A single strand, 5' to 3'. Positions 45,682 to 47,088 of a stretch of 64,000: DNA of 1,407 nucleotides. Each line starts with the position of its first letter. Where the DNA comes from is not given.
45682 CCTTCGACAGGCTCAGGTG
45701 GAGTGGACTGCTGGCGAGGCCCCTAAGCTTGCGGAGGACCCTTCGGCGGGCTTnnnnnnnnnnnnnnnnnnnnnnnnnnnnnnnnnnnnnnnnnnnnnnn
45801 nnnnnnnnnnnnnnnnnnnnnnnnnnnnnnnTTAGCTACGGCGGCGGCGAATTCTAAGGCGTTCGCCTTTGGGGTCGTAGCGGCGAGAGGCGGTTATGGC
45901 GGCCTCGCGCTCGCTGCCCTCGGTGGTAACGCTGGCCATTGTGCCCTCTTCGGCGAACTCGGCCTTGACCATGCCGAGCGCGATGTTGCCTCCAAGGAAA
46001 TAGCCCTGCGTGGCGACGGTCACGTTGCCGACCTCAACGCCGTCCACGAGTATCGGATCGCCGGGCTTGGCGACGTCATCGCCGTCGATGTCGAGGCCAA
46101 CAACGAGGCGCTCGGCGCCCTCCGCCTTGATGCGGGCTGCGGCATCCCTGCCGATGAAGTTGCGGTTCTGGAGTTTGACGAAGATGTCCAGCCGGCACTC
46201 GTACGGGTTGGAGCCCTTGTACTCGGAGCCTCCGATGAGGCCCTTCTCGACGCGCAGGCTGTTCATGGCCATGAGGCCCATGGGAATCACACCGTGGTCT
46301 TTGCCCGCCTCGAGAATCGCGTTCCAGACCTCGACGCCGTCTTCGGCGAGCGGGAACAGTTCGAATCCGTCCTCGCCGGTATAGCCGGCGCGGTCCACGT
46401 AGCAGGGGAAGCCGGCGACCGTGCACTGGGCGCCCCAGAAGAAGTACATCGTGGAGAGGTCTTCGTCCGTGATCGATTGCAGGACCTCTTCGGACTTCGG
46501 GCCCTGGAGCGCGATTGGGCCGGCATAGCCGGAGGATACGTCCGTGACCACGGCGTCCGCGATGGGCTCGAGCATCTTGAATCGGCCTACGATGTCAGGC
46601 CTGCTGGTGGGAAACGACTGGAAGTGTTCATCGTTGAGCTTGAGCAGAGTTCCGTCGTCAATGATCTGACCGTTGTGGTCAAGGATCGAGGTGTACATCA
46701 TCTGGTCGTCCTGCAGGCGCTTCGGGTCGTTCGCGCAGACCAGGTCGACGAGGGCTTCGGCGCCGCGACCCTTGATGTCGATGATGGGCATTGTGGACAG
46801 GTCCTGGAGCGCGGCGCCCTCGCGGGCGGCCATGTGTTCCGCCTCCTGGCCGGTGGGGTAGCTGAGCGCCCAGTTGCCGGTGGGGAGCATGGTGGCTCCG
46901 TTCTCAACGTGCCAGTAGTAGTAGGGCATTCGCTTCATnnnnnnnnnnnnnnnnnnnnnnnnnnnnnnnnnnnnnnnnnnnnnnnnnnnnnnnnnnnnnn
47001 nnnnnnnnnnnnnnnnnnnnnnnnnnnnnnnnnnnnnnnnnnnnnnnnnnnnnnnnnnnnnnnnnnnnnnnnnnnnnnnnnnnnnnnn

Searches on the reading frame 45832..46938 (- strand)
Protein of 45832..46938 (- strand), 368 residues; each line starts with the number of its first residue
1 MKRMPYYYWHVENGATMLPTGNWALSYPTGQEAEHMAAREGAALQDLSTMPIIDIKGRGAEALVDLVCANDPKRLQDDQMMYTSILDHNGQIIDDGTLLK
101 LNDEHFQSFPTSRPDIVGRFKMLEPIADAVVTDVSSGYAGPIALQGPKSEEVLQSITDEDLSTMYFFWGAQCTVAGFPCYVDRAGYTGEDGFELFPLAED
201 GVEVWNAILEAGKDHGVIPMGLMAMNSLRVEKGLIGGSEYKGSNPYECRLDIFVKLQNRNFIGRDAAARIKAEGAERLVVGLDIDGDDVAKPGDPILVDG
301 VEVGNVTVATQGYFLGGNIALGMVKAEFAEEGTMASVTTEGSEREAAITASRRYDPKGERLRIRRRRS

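Call 104: search_protein_families(library=pfam, proteins=[window:45832-46938:-], max_evalue=0.00001)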
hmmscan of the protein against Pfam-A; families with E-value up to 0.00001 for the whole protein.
window:45832-46938:- (368 aa): 2 families
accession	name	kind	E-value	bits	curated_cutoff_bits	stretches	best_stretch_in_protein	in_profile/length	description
PF01571.26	GCV_T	-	3.9e-59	200.4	25.6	1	7-252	2-254/255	Aminomethyltransferase folate-binding domain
PF08669.17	GCV_T_C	-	1.7e-16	60.3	25.9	1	279-355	3-80/80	Glycine cleavage T-protein C-terminal barrel domain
